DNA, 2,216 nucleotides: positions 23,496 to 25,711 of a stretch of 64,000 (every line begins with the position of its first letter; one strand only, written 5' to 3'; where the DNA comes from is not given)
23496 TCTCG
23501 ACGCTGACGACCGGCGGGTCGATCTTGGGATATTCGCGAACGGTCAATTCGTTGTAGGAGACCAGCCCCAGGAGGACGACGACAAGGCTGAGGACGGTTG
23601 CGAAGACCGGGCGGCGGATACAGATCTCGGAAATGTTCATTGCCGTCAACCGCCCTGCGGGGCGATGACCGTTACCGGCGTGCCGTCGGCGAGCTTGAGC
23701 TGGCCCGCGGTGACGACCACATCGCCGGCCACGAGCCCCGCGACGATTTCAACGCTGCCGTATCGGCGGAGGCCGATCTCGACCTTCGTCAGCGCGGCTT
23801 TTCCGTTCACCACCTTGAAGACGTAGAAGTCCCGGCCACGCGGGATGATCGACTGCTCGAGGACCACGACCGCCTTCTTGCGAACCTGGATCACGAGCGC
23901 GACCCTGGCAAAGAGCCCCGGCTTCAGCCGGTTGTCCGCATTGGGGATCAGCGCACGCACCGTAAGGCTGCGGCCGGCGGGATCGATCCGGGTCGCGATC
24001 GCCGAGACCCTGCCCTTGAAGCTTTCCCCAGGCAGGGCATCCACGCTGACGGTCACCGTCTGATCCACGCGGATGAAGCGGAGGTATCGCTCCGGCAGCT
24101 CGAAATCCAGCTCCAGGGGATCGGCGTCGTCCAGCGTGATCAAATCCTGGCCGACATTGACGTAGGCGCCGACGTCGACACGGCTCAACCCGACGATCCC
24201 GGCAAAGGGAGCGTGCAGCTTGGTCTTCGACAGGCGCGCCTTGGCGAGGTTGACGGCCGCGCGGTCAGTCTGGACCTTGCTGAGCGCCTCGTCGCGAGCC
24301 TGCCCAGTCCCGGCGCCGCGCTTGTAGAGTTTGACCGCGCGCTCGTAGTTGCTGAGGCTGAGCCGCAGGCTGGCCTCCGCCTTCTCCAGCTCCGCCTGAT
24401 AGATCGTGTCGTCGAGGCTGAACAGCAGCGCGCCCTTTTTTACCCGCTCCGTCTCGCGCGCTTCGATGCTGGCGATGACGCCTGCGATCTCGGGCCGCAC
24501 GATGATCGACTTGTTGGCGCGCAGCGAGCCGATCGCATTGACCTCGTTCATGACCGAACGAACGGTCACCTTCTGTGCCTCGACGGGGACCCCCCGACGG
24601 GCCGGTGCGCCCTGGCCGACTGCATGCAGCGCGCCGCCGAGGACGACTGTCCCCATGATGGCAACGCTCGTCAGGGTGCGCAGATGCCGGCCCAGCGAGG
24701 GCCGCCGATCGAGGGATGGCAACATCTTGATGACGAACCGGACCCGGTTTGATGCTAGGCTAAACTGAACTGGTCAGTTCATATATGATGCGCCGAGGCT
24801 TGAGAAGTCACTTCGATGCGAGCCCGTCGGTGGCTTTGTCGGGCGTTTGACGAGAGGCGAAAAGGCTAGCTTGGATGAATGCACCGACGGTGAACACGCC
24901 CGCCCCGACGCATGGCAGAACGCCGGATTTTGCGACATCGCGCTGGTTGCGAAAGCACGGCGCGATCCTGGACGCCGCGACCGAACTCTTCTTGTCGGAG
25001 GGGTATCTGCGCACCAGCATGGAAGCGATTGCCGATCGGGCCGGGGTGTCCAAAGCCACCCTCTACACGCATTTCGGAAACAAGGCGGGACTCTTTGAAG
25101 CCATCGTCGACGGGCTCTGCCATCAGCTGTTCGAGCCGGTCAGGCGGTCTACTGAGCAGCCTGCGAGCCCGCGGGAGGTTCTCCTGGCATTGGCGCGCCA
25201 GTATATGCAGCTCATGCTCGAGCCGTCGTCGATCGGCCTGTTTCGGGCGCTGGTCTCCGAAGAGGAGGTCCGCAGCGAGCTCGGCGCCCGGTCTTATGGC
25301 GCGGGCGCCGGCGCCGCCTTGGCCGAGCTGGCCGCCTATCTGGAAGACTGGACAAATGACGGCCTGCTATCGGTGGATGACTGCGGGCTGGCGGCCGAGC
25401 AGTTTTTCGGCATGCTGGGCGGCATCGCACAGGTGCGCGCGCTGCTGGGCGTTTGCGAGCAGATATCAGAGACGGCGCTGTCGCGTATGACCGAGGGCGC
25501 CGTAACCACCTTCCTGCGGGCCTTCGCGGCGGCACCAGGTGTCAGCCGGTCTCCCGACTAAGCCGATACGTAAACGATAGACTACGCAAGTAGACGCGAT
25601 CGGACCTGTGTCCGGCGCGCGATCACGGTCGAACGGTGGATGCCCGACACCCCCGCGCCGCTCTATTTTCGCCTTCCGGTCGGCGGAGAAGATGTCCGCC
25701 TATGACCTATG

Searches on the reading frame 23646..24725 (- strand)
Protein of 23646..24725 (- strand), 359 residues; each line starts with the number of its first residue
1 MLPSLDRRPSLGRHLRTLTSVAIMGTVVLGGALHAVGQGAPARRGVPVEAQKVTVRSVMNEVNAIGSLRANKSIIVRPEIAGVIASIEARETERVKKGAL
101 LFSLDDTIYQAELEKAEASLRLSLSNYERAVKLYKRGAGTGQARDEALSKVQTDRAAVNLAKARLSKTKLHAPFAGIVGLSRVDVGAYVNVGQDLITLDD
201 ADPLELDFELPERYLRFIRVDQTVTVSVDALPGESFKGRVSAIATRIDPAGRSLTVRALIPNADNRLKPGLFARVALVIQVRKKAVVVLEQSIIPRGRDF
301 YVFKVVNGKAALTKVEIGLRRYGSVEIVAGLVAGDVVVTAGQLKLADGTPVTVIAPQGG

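Call 17: search_protein_families(library=pfam, proteins=[window:23646-24725:-], max_evalue=0.001)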
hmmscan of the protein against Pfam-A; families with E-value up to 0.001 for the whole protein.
window:23646-24725:- (359 aa): 2 families
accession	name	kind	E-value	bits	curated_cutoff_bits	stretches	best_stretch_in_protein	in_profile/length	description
PF16576.10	HlyD_D23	-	5e-32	111.4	30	1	60-273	4-214/214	Barrel-sandwich domain of CusB or HlyD membrane-fusion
PF13437.12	HlyD_3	-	7.8e-20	72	22.2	1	170-270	2-106/106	HlyD family secretion protein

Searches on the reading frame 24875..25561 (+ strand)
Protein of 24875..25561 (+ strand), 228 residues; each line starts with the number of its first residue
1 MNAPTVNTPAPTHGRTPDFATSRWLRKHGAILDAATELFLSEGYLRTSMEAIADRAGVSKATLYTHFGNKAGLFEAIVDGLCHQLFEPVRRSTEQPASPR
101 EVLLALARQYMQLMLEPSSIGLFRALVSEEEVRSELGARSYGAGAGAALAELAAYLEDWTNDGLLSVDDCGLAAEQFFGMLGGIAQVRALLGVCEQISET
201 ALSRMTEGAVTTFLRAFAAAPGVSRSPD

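Call 17: search_protein_families(library=pfam, proteins=[window:24875-25561:+], max_evalue=0.001)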
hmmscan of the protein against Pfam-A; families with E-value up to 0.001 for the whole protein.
window:24875-25561:+ (228 aa): 2 families
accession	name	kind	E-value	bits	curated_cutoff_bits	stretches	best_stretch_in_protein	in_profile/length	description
PF14246.11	TetR_C_7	-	2e-28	99.2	22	1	101-218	1-118/119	AefR-like transcriptional repressor, C-terminal domain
PF00440.29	TetR_N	-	2.5e-20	72.4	24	1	31-77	1-47/47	Bacterial regulatory proteins, tetR family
